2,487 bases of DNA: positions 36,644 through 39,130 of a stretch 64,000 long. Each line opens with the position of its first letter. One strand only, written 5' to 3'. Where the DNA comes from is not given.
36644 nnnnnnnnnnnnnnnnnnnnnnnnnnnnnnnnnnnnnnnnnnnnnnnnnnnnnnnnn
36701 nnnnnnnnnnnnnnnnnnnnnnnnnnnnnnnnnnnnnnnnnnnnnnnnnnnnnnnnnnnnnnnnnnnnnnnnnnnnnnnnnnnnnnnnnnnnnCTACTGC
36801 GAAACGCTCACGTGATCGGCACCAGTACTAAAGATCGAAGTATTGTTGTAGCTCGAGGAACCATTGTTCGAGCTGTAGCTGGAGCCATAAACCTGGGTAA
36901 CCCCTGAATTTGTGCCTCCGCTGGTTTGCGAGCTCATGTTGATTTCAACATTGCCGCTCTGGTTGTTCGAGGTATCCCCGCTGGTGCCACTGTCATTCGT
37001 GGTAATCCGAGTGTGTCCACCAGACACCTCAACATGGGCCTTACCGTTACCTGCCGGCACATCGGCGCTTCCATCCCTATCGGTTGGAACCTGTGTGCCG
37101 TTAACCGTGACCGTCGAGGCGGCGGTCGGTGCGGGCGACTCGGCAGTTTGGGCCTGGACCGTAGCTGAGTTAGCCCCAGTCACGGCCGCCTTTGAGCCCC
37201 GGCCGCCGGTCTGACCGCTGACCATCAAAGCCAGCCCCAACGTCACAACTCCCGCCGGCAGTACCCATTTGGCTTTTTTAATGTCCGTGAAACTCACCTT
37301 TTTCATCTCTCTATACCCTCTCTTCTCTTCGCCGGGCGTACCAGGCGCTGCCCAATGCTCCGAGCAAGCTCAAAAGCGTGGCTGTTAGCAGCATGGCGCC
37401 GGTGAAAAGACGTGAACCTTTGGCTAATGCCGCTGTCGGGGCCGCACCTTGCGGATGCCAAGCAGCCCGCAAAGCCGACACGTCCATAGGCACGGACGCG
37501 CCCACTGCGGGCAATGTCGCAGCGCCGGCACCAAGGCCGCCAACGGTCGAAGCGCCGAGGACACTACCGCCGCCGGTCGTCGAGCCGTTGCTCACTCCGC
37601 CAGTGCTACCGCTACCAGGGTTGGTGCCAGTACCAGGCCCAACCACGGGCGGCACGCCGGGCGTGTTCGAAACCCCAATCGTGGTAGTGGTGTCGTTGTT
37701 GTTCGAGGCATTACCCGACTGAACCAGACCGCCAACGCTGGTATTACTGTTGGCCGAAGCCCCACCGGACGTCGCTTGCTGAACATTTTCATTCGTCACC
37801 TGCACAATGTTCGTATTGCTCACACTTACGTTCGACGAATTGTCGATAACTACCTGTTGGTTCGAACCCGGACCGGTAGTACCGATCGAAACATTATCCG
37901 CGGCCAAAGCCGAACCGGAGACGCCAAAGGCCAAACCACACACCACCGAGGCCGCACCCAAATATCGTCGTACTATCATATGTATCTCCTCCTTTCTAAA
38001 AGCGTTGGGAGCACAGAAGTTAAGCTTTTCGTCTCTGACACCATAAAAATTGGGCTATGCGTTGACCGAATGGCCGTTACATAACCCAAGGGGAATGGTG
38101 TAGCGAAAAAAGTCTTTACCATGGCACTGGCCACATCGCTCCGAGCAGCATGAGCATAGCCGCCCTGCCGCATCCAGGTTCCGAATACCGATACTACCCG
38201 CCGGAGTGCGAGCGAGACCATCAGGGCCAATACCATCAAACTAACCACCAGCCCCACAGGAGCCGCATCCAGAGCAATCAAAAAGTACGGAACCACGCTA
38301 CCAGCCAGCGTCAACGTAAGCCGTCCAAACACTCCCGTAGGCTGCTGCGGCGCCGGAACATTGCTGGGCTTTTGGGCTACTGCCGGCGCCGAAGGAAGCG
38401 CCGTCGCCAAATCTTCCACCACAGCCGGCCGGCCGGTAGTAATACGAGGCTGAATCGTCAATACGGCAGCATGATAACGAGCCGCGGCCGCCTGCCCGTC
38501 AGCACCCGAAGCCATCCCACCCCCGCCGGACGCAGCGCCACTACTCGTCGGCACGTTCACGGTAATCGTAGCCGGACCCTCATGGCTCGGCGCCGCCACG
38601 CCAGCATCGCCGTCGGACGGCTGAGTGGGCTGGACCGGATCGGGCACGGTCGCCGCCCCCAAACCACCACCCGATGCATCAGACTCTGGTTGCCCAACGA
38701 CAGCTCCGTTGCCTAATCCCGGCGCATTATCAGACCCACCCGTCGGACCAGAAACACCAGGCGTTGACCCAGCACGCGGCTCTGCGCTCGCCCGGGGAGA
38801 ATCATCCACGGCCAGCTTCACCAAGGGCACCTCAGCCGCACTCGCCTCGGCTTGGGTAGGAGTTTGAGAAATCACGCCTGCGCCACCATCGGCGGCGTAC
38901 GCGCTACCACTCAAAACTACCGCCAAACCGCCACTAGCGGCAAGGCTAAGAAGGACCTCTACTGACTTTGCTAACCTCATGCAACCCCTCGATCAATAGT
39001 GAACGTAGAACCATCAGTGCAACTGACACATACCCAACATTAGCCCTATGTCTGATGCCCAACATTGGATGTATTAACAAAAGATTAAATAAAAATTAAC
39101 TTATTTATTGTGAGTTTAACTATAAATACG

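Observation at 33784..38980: Five-gene operon of paralogous secreted Asn/Gly/Ser/Thr-rich repeat proteins with curlin-like repeat chemistry: candidate novel surface fibre or functional-amyloid system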

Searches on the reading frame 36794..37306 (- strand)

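Call 3: search_protein_families(library=pfam, proteins=[window:36794-37306:-], max_evalue=1)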
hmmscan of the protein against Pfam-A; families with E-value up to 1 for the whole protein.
window:36794-37306:- (170 aa): 1 family
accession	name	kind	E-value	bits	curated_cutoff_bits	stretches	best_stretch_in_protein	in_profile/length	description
PF16731.10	GARP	-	0.03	14.3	27.4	1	37-74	58-95/193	Glutamic acid/alanine-rich protein of Trypanosoma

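Call 4: search_protein_families(library=ncbifam, proteins=[window:36794-37306:-], max_evalue=1)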
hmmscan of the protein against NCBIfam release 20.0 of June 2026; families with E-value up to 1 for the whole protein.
window:36794-37306:- (170 aa): 0 families

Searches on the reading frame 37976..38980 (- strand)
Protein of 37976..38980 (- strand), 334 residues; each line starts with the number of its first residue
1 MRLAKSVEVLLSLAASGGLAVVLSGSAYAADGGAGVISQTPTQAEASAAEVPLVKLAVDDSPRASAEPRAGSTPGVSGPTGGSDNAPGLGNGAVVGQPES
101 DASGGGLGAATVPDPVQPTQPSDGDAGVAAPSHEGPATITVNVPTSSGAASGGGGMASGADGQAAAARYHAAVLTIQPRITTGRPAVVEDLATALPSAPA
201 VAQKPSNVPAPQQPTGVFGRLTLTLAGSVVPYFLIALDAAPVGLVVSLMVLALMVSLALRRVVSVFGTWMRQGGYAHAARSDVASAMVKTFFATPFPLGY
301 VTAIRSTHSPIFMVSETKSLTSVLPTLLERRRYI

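Call 3: search_protein_families(library=pfam, proteins=[window:37976-38980:-], max_evalue=1)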
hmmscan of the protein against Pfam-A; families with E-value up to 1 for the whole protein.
window:37976-38980:- (334 aa): 0 families

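Call 4: search_protein_families(library=ncbifam, proteins=[window:37976-38980:-], max_evalue=1)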
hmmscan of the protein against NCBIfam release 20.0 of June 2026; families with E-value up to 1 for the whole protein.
window:37976-38980:- (334 aa): 0 families
